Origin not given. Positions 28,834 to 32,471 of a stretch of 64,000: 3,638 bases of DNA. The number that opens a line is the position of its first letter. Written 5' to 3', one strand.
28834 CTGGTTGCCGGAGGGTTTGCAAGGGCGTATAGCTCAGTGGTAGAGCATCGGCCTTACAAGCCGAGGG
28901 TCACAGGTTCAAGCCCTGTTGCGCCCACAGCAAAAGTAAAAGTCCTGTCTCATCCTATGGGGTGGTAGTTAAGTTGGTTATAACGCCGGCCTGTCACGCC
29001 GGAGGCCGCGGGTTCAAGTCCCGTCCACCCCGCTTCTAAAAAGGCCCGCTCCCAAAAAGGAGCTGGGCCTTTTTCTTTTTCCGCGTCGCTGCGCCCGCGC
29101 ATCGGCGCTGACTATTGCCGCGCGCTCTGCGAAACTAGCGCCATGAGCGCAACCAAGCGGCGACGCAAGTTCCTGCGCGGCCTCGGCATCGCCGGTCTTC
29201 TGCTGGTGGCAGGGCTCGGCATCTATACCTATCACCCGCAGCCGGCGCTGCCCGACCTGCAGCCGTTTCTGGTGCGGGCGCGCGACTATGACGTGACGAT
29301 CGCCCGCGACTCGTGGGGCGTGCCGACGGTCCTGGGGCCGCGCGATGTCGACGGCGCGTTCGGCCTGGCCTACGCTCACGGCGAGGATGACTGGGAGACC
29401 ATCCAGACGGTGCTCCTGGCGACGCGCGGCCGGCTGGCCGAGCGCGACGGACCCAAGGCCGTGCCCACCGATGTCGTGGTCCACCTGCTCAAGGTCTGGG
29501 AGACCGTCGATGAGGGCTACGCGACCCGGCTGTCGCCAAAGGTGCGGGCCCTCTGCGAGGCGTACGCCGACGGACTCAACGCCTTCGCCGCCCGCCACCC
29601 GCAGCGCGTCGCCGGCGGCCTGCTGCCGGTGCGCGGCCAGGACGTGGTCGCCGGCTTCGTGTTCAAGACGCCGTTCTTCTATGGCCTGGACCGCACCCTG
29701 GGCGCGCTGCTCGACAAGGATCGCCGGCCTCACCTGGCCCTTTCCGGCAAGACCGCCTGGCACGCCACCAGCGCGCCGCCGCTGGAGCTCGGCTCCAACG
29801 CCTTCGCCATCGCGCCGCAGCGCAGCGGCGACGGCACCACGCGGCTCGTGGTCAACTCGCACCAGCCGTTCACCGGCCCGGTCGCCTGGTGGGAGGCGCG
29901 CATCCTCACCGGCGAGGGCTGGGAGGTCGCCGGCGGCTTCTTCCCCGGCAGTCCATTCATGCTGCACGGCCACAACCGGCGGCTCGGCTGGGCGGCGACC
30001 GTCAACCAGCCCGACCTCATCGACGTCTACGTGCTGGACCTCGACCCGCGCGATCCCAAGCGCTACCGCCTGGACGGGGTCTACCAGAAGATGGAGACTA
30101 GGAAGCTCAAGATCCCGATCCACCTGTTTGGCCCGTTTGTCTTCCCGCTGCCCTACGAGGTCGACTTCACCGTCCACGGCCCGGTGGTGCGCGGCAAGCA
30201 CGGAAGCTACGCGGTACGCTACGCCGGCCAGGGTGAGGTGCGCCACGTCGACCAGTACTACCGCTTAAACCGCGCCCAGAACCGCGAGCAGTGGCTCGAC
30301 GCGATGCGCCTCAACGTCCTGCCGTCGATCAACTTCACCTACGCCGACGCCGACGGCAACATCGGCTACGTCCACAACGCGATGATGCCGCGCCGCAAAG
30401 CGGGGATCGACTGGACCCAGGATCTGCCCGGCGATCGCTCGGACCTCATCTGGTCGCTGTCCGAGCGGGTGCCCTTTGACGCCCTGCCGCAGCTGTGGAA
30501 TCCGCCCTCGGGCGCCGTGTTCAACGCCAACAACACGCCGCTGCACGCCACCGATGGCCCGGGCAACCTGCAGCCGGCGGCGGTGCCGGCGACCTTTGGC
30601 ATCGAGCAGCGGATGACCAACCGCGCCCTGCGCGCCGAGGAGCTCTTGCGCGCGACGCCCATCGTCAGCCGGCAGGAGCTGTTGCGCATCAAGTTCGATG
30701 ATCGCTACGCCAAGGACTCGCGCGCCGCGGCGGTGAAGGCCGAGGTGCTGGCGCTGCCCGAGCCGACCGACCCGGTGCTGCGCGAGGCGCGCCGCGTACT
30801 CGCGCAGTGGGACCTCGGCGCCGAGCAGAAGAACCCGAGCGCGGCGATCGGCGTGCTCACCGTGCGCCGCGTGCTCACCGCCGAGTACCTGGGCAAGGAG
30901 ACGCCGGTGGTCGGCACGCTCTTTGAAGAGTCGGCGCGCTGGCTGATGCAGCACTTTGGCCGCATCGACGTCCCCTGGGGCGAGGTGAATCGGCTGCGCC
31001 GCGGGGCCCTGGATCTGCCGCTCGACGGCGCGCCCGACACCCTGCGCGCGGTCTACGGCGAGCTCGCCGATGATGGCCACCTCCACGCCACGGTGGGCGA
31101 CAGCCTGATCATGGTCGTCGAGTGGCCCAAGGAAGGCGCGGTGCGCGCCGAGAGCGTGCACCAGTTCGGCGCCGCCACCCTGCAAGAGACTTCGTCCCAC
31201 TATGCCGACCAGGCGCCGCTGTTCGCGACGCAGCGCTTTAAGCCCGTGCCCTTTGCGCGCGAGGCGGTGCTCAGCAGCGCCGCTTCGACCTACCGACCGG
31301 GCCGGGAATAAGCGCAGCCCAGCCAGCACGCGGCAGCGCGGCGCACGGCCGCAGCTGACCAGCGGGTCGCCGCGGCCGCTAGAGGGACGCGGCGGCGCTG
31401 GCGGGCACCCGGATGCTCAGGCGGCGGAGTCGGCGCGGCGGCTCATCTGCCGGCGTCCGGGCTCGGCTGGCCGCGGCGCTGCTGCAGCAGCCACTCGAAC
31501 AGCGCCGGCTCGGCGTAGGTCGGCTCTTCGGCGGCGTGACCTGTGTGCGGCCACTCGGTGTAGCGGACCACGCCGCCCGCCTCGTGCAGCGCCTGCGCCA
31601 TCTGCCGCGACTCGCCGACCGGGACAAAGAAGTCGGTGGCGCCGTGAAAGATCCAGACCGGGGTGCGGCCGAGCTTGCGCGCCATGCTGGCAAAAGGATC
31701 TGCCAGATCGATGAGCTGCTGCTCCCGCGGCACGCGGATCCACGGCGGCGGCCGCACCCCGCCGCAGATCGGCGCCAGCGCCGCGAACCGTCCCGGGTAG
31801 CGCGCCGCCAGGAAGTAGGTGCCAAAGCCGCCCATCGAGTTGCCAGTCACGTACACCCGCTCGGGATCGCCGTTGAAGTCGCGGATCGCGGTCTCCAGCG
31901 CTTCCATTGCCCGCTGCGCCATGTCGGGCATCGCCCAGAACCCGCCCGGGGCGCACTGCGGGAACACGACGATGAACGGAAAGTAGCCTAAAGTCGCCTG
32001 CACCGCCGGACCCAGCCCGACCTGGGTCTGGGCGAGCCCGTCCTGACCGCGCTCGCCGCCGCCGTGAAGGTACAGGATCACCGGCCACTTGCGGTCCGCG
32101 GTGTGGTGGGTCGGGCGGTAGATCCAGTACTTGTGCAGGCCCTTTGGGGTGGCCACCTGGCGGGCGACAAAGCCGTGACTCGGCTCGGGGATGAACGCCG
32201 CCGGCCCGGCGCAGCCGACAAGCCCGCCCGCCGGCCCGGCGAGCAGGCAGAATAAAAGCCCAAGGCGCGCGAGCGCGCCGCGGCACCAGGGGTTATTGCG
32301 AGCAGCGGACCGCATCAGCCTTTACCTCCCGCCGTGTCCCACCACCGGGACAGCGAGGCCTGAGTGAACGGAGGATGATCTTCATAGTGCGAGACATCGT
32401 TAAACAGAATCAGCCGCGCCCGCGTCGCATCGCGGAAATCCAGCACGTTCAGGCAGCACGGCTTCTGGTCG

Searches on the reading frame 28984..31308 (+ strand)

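Call 25: search_protein_families(library=pfam, proteins=[window:28984-31308:+], max_evalue=0.0001)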
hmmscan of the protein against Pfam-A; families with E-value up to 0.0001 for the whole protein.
window:28984-31308:+ (775 aa): 1 family
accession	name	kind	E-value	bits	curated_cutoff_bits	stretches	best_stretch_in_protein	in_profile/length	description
PF01804.23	Penicil_amidase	-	8.2e-107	359.3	21.3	1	103-762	1-673/675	Penicillin amidase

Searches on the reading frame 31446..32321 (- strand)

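Call 25: search_protein_families(library=pfam, proteins=[window:31446-32321:-], max_evalue=0.0001)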
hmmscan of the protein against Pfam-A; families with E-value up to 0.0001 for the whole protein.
window:31446-32321:- (292 aa): 9 families
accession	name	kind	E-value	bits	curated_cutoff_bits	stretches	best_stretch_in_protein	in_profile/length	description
PF00326.27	Peptidase_S9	-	6.2e-10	39.4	22.6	0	139-184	49-94/213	Prolyl oligopeptidase family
PF00561.26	Abhydrolase_1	-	7.4e-08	32.8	25.8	1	80-202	1-114/245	alpha/beta hydrolase fold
PF00756.26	Esterase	-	8.9e-08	32.6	22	1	148-230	109-194/251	Putative esterase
PF12146.15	Hydrolase_4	-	1.7e-07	31.2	27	0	141-199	65-121/239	Serine aminopeptidase, S33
PF00135.34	COesterase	-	1.5e-06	27.9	27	1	67-167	90-196/515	Carboxylesterase family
PF07859.19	Abhydrolase_3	-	2.5e-06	27.8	25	0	205-263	148-207/210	alpha/beta hydrolase fold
PF20434.5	BD-FAE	-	3.7e-06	27.1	26.8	0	67-166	3-101/215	BD-FAE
PF03583.20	LIP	-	1.2e-05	25.2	23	1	217-286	213-282/286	Secretory lipase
PF01738.24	DLH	-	2.6e-05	24.3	21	1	139-263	81-187/217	Dienelactone hydrolase family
